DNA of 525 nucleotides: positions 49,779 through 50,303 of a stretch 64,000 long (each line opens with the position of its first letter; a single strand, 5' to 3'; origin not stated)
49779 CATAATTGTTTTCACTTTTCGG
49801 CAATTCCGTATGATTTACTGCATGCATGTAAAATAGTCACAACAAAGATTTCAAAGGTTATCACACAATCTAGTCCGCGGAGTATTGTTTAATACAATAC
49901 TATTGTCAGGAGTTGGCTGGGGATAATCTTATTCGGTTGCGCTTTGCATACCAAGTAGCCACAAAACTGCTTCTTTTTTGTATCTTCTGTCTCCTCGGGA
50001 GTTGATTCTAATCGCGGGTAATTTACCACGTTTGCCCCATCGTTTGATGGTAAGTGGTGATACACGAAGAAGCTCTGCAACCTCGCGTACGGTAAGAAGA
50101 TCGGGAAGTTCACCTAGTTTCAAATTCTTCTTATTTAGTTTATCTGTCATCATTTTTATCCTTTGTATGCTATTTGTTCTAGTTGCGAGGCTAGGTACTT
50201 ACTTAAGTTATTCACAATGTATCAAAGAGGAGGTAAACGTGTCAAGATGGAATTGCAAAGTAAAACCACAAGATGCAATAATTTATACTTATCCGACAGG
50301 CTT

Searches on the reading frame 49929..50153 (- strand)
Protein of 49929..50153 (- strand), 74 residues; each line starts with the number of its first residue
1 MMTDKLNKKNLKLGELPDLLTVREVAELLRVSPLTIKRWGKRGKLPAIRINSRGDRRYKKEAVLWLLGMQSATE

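Call 7: search_protein_families(library=pfam, proteins=[window:49929-50153:-], max_evalue=1)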
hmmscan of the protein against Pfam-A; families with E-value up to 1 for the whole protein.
window:49929-50153:- (74 aa): 11 families
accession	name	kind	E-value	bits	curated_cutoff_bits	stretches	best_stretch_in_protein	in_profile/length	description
PF12728.13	HTH_17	-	6.8e-11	42.7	27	1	19-63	1-43/51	Helix-turn-helix domain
PF13411.12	MerR_1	-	1.7e-10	41.2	21.6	1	21-71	2-51/69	MerR HTH family regulatory protein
PF00376.29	MerR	-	3.4e-08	33.6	28.2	1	21-58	1-38/38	MerR family regulatory protein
PF13542.12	HTH_Tnp_ISL3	-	0.0028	17.5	27.4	1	21-39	28-46/51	Helix-turn-helix domain of transposase family ISL3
PF13384.12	HTH_23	-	0.01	16.1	24.6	1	19-39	17-37/50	Homeodomain-like domain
PF20038.5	HTH_59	-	0.028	14.8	27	1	16-49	4-39/66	Helix-turn-helix domain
PF08281.18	Sigma70_r4_2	-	0.062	13.4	25.7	1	20-44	27-51/54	Sigma-70, region 4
PF13551.12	HTH_29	-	0.078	13.5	28.1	1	16-42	13-35/64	Winged helix-turn helix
PF10743.14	Phage_Cox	-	0.08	13.2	27.5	1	17-51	9-43/87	Regulatory phage protein cox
PF08220.18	HTH_DeoR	-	0.085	13.1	21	1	20-38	15-33/57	DeoR-like helix-turn-helix domain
PF21531.3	Rv2175c_wHTH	-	0.13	12.7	27.1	1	18-49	14-45/57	DNA-binding protein Rv2175c, wHTH domain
